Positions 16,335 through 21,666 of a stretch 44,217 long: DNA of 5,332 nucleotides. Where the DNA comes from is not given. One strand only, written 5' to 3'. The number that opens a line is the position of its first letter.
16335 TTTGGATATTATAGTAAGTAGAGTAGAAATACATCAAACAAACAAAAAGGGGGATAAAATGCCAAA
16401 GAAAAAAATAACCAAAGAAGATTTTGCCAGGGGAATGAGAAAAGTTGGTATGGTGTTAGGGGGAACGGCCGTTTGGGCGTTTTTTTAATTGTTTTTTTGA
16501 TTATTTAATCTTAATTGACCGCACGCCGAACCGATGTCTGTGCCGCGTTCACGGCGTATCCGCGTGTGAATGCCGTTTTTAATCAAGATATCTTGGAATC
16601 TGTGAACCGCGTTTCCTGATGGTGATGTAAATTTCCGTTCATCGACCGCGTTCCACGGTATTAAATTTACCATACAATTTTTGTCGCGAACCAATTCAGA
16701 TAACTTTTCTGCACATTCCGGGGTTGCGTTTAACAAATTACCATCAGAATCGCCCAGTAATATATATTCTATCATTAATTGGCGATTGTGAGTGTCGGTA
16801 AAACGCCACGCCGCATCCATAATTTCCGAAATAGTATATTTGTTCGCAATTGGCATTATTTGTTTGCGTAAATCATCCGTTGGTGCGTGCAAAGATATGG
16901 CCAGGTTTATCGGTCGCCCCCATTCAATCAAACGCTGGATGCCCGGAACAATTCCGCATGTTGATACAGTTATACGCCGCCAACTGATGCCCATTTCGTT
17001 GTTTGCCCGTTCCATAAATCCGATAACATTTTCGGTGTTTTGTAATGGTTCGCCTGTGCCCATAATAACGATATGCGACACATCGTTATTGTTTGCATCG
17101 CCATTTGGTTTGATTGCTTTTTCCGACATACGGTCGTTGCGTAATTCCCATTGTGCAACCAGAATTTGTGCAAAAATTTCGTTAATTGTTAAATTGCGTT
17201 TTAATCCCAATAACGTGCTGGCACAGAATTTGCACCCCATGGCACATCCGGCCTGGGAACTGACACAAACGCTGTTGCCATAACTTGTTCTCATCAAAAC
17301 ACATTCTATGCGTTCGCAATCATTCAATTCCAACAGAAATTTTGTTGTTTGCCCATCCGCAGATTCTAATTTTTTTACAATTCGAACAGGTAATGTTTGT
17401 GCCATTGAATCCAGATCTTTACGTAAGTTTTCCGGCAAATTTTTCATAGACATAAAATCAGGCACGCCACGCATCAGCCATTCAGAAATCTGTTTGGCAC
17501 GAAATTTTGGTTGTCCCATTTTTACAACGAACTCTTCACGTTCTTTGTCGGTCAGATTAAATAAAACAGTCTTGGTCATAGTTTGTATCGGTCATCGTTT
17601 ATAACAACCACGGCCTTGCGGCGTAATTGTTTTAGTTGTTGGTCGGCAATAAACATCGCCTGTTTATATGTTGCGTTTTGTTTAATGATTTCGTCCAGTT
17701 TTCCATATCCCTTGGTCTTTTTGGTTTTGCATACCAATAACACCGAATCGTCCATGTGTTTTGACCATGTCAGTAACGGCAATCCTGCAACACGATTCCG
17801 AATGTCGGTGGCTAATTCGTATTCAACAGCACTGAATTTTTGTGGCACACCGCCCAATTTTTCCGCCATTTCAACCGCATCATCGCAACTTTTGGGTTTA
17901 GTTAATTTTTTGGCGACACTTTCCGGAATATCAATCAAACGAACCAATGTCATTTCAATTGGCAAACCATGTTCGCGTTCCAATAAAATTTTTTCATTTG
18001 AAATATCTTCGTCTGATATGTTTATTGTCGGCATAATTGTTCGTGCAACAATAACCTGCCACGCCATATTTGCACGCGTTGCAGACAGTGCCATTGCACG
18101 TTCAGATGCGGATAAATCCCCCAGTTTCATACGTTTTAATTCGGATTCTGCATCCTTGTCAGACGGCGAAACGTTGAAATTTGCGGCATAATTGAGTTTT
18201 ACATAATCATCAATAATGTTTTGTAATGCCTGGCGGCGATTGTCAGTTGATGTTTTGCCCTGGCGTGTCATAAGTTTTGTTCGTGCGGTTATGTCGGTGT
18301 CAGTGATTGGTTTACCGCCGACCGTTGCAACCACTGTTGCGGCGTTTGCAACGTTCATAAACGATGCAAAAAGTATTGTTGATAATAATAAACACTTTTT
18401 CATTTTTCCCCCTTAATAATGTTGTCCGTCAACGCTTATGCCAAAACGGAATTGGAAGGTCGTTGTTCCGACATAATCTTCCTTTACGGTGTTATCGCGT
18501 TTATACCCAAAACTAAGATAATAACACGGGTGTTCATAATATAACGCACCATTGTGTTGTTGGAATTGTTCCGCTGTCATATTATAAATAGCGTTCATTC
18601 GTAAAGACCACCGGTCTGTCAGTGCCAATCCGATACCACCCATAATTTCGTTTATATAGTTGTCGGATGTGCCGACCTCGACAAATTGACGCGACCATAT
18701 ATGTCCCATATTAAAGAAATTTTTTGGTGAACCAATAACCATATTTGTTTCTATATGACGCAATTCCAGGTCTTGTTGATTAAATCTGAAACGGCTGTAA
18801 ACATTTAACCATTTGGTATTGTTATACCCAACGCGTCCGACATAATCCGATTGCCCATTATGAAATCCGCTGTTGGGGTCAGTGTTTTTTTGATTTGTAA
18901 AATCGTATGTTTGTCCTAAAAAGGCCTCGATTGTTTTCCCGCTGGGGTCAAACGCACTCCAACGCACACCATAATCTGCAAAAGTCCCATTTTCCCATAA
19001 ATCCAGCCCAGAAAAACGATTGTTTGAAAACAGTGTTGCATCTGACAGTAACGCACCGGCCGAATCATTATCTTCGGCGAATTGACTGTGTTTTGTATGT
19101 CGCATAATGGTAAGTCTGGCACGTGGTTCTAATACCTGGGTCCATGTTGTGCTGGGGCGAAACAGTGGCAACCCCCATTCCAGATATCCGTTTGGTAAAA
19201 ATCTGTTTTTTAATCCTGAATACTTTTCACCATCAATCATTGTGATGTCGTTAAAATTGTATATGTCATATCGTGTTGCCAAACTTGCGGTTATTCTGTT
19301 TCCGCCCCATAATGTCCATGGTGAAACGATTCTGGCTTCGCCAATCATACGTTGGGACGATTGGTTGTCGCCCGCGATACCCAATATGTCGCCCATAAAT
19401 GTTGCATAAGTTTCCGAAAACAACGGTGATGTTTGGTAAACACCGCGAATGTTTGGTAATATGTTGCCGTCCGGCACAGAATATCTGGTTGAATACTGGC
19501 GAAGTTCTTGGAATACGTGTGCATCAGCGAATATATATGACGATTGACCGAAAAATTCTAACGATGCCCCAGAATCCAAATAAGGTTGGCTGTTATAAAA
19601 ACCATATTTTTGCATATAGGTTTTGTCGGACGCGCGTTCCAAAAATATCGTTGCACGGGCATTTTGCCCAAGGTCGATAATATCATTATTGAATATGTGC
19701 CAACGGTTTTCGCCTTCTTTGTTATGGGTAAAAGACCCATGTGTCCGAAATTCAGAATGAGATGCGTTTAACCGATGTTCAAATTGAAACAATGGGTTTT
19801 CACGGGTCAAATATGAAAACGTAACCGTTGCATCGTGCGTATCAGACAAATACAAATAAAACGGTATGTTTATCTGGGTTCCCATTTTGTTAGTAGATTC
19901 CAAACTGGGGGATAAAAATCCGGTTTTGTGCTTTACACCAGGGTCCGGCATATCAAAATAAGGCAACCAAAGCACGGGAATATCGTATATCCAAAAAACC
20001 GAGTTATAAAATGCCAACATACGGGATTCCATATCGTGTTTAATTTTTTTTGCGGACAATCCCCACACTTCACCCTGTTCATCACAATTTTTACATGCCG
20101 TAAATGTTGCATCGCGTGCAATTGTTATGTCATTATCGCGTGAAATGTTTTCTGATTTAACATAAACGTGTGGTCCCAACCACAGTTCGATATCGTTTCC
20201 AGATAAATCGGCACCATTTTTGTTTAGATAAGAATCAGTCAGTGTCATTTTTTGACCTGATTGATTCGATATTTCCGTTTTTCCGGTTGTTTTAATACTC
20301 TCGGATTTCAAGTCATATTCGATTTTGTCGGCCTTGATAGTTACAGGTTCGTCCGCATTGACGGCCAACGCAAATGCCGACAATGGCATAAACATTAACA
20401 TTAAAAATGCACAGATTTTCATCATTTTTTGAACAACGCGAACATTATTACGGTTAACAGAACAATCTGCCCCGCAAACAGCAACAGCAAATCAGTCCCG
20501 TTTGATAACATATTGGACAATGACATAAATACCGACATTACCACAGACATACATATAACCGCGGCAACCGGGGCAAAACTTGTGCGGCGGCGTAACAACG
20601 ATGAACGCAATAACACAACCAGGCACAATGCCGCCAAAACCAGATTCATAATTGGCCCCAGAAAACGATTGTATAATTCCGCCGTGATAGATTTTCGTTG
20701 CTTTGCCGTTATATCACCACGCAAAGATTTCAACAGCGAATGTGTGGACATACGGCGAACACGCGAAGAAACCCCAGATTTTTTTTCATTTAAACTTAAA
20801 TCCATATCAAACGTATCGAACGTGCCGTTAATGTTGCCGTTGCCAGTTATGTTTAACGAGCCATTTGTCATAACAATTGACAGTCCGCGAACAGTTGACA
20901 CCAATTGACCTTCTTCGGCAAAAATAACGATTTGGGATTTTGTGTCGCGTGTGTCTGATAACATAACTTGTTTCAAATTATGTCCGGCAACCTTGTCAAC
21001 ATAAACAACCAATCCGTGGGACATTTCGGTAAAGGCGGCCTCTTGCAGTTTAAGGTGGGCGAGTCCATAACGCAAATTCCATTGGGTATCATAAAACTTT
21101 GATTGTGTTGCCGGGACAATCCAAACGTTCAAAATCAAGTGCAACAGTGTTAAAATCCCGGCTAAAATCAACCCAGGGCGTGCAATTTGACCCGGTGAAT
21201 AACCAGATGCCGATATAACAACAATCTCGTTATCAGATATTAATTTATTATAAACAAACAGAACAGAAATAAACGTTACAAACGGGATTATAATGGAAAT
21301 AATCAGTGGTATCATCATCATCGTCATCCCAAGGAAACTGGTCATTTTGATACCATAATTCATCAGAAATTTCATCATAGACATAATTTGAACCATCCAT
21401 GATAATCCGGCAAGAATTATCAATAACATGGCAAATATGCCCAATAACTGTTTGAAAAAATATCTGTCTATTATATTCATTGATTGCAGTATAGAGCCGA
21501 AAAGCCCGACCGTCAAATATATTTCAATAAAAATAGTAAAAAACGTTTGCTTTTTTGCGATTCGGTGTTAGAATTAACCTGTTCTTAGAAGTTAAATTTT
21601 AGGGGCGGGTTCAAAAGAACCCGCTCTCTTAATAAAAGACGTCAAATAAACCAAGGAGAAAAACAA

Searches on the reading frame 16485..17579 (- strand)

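Call 9: search_protein_families(library=pfam, proteins=[window:16485-17579:-], max_evalue=0.00001)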
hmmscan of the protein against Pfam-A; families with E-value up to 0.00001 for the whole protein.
window:16485-17579:- (364 aa): 2 families
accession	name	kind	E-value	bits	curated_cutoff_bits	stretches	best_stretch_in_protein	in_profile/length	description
PF21016.3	RlmN_N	-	1e-11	44.8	24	1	6-60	3-58/60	Ribosomal RNA large subunit methyltransferase N-terminal domain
PF04055.27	Radical_SAM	-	4.6e-11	43.6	29.5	1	107-257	2-133/166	Radical SAM superfamily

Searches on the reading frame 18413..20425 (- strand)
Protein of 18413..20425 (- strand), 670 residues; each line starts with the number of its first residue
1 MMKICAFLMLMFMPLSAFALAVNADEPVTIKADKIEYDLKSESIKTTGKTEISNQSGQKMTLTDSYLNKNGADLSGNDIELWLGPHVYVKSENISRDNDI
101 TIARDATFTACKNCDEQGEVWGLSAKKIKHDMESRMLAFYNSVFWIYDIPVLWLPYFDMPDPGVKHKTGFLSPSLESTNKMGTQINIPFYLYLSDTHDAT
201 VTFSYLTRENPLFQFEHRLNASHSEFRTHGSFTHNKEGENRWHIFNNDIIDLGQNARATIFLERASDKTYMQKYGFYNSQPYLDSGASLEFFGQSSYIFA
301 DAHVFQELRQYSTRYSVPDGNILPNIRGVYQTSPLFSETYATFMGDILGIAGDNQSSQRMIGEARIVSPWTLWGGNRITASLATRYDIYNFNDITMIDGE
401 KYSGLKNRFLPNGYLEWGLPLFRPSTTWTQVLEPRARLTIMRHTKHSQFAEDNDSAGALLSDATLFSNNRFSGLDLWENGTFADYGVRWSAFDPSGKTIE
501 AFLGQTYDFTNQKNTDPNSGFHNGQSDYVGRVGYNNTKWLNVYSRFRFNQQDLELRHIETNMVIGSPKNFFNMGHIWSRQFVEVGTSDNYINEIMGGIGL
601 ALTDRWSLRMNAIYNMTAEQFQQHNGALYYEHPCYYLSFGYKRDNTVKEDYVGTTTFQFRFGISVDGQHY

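Call 9: search_protein_families(library=pfam, proteins=[window:18413-20425:-], max_evalue=0.00001)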
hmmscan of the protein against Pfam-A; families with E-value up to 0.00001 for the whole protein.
window:18413-20425:- (670 aa): 1 family
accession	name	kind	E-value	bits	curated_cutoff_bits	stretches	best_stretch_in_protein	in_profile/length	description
PF04453.20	LptD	-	1e-40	140.7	22.4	1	240-606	2-384/384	LPS transport system D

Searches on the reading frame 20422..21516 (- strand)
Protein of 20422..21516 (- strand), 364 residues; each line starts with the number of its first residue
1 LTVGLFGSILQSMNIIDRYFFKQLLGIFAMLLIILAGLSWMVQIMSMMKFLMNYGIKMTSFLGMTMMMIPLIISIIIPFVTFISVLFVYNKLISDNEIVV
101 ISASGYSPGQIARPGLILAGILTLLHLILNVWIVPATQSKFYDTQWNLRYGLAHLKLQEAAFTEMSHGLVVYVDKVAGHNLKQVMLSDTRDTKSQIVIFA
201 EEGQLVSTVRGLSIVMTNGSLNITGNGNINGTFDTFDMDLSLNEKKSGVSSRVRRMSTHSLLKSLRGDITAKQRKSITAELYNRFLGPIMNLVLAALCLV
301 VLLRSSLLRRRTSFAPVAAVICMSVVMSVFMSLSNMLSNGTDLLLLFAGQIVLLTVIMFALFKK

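Call 9: search_protein_families(library=pfam, proteins=[window:20422-21516:-], max_evalue=0.00001)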
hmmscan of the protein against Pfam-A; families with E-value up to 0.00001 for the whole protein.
window:20422-21516:- (364 aa): 1 family
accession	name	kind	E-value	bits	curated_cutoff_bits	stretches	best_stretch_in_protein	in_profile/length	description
PF03739.19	LptF_LptG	-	3.7e-55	187.8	27.9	1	18-363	1-352/353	Lipopolysaccharide export system permease LptF/LptG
